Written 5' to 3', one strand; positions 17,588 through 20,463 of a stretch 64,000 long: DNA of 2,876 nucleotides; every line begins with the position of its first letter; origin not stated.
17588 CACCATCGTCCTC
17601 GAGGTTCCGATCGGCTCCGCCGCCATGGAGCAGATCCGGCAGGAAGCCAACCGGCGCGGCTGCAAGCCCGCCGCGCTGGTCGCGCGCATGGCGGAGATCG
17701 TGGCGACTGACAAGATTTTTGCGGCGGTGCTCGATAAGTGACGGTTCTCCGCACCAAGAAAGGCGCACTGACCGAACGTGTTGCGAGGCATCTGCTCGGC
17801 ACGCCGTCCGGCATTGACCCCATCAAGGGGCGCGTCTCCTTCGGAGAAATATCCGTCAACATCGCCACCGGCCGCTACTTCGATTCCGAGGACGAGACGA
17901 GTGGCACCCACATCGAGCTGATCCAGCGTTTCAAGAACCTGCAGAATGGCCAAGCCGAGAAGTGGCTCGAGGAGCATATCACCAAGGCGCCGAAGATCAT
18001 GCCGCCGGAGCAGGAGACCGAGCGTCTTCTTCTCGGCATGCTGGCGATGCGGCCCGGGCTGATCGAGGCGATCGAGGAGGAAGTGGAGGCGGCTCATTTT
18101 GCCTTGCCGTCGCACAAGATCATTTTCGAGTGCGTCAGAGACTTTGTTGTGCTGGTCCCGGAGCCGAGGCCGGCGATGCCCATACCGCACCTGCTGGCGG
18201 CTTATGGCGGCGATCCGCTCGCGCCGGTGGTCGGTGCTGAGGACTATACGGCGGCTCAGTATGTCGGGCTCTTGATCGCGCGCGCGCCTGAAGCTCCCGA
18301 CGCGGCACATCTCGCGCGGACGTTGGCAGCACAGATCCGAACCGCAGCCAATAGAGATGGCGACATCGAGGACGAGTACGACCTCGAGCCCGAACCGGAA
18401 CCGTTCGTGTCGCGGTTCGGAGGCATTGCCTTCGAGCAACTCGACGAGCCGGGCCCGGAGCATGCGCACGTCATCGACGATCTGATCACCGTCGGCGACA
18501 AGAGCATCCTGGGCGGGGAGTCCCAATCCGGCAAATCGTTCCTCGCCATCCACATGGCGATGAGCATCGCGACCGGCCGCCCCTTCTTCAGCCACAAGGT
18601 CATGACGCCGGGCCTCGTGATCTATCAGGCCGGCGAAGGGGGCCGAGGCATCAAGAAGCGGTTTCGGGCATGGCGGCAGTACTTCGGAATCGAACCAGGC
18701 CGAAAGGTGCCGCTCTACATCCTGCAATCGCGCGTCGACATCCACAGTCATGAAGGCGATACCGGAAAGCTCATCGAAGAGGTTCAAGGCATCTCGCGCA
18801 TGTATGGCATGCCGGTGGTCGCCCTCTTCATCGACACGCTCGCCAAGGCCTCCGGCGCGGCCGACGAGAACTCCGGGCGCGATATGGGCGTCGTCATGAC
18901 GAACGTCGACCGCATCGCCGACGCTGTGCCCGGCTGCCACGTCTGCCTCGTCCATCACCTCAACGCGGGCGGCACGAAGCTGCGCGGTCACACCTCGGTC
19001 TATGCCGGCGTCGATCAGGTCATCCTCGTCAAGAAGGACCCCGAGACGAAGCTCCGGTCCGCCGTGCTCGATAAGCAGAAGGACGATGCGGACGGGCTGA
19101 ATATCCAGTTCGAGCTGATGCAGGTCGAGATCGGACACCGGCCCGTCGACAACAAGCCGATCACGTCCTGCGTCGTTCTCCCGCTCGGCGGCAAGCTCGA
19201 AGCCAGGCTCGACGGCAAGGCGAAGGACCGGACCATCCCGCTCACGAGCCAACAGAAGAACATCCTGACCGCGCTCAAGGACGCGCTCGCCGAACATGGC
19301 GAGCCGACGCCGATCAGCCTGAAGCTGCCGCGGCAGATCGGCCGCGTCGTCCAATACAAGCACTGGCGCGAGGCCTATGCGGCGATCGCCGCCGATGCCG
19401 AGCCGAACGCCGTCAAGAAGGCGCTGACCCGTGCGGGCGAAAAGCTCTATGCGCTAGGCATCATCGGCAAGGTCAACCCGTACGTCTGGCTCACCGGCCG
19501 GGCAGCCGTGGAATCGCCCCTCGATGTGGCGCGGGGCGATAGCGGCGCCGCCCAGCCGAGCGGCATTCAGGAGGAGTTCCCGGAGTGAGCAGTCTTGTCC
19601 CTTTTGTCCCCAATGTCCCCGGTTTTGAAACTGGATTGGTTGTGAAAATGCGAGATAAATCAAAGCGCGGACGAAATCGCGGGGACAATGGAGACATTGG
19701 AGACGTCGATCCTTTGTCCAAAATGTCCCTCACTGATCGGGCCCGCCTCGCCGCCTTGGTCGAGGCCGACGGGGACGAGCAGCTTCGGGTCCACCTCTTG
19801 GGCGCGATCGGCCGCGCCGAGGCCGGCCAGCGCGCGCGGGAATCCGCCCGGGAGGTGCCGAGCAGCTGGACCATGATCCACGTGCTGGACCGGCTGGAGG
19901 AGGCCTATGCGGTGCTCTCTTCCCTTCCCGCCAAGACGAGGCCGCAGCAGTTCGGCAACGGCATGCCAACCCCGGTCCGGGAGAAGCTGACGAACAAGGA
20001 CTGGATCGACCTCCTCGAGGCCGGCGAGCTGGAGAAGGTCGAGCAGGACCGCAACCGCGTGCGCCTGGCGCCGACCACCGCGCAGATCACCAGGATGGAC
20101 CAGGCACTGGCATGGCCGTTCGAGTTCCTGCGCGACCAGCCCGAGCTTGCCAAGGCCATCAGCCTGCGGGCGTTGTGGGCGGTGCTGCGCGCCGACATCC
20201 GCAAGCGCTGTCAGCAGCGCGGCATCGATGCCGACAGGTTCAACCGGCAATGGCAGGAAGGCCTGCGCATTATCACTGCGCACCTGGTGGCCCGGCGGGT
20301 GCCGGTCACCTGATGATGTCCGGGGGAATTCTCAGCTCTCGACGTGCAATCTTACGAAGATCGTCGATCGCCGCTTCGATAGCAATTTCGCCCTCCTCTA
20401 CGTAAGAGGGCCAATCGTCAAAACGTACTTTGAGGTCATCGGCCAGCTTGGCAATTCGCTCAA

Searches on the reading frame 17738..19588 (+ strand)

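Call 57: search_protein_families(library=pfam, proteins=[window:17738-19588:+], max_evalue=0.001)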
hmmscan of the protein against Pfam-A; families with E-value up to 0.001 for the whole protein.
window:17738-19588:+ (616 aa): 2 families
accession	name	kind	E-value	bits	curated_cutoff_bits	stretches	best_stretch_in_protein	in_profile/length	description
PF13481.12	AAA_25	-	1.1e-29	103.9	27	1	230-409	10-191/195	AAA domain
PF00772.26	DnaB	-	1.3e-06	28.9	23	1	89-135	3-49/103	DnaB-like helicase N terminal domain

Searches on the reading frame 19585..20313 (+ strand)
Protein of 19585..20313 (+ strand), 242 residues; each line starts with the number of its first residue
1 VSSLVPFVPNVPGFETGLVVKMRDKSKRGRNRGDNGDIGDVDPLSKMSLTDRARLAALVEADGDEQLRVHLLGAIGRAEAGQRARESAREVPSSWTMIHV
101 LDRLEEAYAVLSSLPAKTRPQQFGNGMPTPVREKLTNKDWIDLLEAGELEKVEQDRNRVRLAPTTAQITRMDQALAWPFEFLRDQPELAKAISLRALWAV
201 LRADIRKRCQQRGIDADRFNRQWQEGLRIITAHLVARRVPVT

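Call 57: search_protein_families(library=pfam, proteins=[window:19585-20313:+], max_evalue=0.001)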
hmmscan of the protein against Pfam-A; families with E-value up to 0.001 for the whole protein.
window:19585-20313:+ (242 aa): 1 family
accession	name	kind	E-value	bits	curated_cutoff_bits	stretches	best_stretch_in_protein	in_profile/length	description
PF19889.5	DUF6362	-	4.2e-07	30.7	31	1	147-230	21-98/98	Domain of unknown function (DUF6362)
